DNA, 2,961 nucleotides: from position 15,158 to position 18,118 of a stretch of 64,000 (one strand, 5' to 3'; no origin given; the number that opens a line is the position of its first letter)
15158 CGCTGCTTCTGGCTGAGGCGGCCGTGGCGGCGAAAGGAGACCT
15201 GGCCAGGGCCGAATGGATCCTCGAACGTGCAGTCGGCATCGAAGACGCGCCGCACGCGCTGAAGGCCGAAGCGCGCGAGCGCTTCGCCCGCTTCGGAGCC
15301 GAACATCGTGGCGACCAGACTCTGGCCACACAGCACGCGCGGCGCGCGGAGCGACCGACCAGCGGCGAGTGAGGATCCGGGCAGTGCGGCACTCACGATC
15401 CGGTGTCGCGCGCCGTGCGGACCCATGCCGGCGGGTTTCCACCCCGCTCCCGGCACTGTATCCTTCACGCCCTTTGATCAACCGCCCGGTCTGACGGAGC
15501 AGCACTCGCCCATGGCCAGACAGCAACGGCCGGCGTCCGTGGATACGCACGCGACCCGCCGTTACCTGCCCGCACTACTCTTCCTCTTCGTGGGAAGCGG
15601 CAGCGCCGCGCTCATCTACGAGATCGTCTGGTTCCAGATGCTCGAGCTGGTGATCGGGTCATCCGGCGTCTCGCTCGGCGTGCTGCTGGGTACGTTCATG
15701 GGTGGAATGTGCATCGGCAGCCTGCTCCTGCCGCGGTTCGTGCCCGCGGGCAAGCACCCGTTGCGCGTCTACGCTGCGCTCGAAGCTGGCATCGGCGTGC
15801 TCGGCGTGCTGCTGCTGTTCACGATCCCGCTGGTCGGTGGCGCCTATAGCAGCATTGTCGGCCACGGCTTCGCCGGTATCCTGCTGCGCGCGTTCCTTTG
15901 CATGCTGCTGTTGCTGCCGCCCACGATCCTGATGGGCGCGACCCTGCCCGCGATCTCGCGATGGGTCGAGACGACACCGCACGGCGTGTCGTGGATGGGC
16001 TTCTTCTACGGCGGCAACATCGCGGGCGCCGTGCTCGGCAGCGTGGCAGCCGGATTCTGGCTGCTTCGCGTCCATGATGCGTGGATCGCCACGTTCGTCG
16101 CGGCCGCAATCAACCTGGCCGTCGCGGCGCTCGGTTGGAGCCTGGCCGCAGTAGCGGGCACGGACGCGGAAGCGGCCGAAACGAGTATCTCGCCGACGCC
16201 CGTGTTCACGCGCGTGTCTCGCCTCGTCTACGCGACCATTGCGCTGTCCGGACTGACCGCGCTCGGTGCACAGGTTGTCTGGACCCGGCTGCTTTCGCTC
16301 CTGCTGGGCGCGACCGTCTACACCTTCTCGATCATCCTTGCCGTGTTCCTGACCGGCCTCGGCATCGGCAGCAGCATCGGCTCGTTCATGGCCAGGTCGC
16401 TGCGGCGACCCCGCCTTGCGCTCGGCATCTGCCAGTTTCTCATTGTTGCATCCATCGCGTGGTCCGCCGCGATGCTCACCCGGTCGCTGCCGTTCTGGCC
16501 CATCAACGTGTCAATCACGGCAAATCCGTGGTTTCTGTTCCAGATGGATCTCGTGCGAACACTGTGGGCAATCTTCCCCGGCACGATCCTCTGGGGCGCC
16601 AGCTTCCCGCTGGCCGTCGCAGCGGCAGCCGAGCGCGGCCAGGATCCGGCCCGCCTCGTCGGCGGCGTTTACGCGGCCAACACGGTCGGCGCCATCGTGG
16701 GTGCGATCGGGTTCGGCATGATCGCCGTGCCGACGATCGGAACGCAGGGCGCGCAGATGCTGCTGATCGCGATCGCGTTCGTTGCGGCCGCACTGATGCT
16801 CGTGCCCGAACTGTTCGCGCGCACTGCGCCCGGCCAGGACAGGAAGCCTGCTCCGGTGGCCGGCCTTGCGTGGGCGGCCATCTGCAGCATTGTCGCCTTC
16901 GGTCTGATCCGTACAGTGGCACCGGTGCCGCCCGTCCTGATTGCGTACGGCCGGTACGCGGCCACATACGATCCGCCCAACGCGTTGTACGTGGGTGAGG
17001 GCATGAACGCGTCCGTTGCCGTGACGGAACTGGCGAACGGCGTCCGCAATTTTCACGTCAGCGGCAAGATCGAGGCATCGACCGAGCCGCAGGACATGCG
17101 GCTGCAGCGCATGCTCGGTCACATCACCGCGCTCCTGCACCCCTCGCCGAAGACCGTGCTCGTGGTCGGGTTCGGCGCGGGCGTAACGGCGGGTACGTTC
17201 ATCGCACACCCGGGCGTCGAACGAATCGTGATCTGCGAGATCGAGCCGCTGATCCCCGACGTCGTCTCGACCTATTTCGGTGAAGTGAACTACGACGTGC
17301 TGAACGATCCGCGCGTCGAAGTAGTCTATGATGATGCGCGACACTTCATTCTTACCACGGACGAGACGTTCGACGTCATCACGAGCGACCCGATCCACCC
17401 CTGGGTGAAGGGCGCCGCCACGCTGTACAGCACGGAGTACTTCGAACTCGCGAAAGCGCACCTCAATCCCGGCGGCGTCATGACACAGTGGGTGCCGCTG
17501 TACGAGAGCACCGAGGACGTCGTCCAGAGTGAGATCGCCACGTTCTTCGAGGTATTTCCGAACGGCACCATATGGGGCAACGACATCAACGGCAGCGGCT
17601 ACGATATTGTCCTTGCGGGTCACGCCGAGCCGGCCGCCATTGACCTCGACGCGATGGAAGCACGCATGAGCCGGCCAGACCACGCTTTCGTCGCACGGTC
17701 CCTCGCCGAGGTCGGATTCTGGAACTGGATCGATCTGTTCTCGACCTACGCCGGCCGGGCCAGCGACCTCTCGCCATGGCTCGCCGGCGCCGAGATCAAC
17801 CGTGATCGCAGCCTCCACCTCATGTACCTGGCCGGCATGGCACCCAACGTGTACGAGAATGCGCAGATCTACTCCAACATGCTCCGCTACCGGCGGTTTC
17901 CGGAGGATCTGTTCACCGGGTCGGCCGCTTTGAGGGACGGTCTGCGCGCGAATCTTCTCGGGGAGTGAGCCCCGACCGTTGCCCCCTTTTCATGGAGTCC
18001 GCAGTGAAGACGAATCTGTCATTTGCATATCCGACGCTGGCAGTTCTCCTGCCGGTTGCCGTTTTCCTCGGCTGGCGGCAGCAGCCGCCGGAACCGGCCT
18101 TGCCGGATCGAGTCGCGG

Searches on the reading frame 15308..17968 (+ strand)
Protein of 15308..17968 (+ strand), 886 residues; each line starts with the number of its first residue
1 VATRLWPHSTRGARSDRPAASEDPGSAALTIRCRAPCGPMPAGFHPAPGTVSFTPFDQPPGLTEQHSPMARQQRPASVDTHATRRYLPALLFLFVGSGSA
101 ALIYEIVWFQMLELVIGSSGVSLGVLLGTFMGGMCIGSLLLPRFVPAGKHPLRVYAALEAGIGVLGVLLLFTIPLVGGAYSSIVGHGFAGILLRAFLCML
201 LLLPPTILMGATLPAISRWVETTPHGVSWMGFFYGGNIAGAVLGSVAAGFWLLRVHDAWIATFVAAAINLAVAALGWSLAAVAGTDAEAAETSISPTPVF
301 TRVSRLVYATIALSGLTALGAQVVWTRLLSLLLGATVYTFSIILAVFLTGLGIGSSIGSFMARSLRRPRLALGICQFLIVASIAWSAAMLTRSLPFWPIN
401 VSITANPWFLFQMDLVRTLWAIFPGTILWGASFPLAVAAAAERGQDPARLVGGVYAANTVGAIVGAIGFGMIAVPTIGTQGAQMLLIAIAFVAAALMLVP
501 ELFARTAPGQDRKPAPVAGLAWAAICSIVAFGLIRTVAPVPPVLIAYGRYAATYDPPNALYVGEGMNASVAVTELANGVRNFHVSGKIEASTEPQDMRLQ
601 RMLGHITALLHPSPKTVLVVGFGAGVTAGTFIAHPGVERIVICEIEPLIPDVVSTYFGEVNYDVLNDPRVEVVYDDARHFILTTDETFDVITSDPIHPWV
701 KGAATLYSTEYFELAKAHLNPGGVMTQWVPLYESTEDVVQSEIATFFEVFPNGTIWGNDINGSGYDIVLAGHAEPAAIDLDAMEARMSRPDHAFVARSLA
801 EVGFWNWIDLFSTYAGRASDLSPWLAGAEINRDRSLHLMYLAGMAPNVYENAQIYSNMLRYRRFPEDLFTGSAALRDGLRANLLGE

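Call 80: search_protein_families(library=pfam, proteins=[window:15308-17968:+], max_evalue=0.00001)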
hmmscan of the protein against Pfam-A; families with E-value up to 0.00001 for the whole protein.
window:15308-17968:+ (886 aa): 1 family
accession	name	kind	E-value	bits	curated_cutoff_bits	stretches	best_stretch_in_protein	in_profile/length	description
PF01564.23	Spermine_synth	-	2.8e-24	86.1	22.9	1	599-750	4-153/186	Spermine/spermidine synthase domain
